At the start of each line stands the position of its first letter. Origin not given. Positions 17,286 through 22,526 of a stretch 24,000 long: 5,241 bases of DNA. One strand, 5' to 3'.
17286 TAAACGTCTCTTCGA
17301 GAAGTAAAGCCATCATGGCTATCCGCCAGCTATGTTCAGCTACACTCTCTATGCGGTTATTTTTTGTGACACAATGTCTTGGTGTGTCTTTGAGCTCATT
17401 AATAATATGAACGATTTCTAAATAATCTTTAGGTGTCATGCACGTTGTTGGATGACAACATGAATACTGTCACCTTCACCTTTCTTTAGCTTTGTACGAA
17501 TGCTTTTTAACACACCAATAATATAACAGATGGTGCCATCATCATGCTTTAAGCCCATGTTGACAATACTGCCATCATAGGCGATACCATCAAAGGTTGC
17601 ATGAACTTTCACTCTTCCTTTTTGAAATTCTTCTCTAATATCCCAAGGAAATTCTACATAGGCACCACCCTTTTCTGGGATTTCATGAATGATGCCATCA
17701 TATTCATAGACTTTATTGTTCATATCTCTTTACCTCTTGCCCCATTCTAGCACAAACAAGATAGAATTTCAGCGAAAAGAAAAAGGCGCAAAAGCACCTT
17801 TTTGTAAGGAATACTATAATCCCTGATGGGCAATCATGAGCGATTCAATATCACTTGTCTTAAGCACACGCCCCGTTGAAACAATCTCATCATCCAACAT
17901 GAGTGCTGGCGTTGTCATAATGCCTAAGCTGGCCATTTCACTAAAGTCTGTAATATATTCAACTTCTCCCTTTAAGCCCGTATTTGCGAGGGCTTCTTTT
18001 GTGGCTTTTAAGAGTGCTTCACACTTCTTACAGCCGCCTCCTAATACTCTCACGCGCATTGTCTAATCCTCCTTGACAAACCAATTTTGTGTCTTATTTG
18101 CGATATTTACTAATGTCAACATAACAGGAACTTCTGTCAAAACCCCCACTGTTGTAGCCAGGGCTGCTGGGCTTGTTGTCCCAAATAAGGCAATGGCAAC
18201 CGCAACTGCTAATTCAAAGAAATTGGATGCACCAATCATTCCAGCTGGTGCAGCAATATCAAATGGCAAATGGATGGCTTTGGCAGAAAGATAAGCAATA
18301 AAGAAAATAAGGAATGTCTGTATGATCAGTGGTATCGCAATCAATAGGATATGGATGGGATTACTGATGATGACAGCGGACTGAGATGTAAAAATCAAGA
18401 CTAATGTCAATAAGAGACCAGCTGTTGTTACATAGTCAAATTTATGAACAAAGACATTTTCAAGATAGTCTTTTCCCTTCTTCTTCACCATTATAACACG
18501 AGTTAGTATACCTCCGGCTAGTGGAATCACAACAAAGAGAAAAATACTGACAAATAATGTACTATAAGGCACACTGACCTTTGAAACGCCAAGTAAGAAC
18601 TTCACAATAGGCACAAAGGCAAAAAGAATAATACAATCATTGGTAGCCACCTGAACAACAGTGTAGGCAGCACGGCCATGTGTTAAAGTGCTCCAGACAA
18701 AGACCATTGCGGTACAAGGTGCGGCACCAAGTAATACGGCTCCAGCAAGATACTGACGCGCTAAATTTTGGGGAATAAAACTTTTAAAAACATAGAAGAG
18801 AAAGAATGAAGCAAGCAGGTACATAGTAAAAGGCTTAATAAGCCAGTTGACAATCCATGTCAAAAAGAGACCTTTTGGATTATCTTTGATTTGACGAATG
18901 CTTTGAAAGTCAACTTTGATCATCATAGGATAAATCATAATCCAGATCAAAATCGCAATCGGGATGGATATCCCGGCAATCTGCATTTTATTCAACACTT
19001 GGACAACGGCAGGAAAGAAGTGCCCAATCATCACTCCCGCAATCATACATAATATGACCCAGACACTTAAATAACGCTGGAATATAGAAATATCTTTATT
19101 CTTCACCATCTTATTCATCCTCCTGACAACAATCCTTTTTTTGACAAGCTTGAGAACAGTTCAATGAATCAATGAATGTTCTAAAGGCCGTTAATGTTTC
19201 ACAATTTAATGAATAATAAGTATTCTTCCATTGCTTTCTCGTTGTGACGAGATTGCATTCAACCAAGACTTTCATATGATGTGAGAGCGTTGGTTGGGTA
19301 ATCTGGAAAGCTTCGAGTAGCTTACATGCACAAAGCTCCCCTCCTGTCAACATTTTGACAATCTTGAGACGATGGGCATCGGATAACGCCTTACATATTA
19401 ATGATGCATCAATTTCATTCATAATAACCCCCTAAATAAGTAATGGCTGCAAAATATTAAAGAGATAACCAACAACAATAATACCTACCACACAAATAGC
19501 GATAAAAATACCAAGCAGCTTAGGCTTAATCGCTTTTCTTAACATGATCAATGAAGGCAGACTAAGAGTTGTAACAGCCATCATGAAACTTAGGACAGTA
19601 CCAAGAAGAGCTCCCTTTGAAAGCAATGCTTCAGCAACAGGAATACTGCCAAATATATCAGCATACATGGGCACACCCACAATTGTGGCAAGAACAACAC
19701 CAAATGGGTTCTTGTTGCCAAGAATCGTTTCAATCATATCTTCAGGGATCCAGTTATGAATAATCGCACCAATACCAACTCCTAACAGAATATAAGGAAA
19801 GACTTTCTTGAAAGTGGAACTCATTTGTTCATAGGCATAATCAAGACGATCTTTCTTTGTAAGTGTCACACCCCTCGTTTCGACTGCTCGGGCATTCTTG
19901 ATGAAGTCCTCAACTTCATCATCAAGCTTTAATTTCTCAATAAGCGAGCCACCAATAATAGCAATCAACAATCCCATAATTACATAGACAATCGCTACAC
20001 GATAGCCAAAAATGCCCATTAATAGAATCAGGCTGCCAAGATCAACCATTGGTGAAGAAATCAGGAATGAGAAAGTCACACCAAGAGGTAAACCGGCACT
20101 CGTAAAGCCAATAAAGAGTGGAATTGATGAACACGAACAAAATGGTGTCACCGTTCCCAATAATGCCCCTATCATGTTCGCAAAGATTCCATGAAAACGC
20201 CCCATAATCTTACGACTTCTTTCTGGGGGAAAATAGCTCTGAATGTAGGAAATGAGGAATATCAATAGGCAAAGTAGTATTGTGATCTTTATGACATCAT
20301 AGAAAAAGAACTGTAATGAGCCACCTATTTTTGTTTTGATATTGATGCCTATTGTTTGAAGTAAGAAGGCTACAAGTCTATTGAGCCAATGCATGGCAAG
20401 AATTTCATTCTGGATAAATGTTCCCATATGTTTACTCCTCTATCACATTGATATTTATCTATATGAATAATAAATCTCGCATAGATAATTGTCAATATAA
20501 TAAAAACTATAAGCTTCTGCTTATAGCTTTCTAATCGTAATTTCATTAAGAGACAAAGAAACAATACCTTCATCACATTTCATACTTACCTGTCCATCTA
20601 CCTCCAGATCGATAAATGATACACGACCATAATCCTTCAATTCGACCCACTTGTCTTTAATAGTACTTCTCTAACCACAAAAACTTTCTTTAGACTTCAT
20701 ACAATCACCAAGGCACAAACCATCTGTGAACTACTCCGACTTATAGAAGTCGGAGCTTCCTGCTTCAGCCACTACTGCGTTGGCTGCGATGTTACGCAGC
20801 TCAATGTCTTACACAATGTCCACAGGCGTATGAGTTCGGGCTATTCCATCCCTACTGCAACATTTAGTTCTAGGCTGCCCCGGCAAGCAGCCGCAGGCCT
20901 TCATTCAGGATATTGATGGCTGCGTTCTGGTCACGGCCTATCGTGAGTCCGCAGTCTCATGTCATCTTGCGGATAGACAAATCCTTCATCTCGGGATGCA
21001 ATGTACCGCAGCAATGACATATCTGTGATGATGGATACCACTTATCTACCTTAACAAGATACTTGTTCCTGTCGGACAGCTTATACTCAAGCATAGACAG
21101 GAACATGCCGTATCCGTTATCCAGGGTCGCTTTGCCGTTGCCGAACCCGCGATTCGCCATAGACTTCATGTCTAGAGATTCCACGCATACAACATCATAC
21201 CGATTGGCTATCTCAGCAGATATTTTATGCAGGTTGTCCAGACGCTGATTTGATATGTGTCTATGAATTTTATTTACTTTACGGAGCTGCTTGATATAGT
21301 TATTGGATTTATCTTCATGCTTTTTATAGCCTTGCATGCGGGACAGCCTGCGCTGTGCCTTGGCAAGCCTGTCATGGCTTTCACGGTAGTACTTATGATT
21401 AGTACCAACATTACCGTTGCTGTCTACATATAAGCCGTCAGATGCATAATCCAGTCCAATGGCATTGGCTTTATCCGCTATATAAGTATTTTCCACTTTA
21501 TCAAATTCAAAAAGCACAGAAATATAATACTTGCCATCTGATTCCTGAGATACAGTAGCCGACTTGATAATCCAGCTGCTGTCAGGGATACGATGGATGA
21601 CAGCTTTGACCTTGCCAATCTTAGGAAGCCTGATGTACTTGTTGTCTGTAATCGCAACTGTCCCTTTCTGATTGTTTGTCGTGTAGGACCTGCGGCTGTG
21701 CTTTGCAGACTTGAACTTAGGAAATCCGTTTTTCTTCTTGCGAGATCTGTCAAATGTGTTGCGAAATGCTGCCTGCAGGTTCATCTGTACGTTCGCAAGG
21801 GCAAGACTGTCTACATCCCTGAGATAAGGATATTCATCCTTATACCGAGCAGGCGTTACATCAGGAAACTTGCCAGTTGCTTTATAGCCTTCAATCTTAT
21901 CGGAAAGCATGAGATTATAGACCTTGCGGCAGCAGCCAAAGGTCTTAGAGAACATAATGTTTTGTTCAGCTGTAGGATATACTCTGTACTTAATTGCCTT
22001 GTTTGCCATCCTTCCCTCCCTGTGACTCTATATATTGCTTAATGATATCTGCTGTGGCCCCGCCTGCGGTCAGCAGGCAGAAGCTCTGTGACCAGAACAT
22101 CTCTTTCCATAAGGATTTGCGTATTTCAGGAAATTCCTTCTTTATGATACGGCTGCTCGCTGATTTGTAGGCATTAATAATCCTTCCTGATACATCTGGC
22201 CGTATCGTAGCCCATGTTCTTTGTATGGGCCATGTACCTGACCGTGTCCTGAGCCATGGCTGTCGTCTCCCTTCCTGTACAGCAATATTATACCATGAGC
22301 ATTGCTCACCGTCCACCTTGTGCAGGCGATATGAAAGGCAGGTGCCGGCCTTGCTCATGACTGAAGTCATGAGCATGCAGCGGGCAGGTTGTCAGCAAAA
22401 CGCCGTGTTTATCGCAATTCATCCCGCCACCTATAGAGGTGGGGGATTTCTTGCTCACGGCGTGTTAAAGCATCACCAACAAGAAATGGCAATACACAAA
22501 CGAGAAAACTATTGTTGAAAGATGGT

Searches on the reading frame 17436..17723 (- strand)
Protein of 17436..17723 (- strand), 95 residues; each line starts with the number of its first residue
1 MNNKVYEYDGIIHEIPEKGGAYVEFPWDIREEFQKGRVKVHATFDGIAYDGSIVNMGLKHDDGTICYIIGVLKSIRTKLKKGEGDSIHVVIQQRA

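Call 6: search_protein_families(library=pfam, proteins=[window:17436-17723:-], max_evalue=0.001)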
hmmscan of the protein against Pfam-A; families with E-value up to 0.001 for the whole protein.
window:17436-17723:- (95 aa): 1 family
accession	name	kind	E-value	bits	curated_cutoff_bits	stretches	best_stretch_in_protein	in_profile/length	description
PF08922.17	DUF1905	-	1.3e-17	64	24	1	11-91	4-81/81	Domain of unknown function (DUF1905)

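Call 51: find_encoding_contigs(protein=window:17436-17723:-, flank=10000, max_places=10)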
Protein window:17436-17723:- (95 aa): 23 contigs read that carry it; 10 places shown.
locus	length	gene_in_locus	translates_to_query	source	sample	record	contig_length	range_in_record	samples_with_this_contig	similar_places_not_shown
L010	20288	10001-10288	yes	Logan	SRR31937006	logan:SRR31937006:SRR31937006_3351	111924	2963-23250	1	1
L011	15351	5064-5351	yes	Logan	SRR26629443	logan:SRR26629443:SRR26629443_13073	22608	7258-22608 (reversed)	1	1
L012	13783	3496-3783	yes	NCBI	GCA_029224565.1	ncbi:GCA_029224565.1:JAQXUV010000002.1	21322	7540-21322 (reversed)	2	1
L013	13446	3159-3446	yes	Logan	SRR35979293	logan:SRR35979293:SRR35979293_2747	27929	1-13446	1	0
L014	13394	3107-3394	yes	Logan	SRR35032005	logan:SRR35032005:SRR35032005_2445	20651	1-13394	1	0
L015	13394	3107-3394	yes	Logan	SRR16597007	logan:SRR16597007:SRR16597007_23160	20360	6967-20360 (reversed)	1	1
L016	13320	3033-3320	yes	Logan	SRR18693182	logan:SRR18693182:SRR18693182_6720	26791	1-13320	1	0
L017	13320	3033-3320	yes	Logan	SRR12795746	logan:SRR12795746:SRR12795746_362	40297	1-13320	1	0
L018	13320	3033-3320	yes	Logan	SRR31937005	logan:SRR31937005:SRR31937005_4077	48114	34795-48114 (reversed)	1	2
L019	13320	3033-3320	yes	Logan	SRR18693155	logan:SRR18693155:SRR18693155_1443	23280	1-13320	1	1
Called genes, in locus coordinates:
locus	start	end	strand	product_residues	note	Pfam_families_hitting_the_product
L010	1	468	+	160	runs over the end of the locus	PF01243:PNPOx_N, PF12900:Pyridox_ox_2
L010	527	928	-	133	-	PF11457:DUF3021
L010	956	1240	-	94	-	PF04397:LytTR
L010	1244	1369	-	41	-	-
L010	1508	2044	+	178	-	PF00440:TetR_N, PF14278:TetR_C_8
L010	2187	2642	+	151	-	PF00210:Ferritin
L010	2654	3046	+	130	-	PF12641:Flavodoxin_3 (weak), PF12724:Flavodoxin_5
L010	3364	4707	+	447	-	PF01554:MatE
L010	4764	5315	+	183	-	PF02632:BioY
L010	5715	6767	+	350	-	PF12323:HTH_OrfB_IS605, PF01385:OrfB_IS605, PF07282:Cas12f1-like_TNB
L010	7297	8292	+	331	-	PF03773:ArsP_1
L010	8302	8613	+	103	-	PF12840:HTH_20, PF01022:HTH_5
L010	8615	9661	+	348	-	PF01758:SBF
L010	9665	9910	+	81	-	PF13192:Thioredoxin_3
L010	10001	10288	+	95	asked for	PF08922:DUF1905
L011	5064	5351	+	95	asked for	PF08922:DUF1905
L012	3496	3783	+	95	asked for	PF08922:DUF1905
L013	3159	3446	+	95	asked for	PF08922:DUF1905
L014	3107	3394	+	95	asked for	PF08922:DUF1905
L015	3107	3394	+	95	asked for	PF08922:DUF1905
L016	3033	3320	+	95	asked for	PF08922:DUF1905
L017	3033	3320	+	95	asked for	PF08922:DUF1905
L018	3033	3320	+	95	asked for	PF08922:DUF1905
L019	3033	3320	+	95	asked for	PF08922:DUF1905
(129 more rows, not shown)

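Call 61: search_protein_families(library=padloc, proteins=[window:17436-17723:-], max_evalue=0.001)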
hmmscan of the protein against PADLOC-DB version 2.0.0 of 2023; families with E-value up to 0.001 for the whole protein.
window:17436-17723:- (95 aa): 0 families

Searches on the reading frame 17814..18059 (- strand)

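Call 6: search_protein_families(library=pfam, proteins=[window:17814-18059:-], max_evalue=0.001)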
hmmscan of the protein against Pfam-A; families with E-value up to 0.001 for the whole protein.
window:17814-18059:- (81 aa): 1 family
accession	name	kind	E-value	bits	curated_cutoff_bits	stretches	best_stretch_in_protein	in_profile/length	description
PF13192.12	Thioredoxin_3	-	2.6e-24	85.5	24.8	1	1-74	1-74/76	Thioredoxin domain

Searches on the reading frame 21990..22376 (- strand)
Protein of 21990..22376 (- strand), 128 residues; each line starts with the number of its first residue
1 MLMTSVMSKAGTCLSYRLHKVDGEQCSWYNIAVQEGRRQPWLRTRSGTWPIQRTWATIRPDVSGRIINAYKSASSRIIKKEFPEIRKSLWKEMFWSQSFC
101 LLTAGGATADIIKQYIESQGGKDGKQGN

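Call 6: search_protein_families(library=pfam, proteins=[window:21990-22376:-], max_evalue=0.001)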
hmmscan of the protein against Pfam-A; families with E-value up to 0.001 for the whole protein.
window:21990-22376:- (128 aa): 1 family
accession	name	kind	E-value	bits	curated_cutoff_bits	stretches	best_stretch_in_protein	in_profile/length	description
PF01797.21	Y1_Tnp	-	1.2e-16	61.4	23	1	65-119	67-121/121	Transposase IS200 like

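Call 61: search_protein_families(library=padloc, proteins=[window:21990-22376:-], max_evalue=0.001)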
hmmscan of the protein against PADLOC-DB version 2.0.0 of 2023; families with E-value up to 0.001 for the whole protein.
window:21990-22376:- (128 aa): 0 families
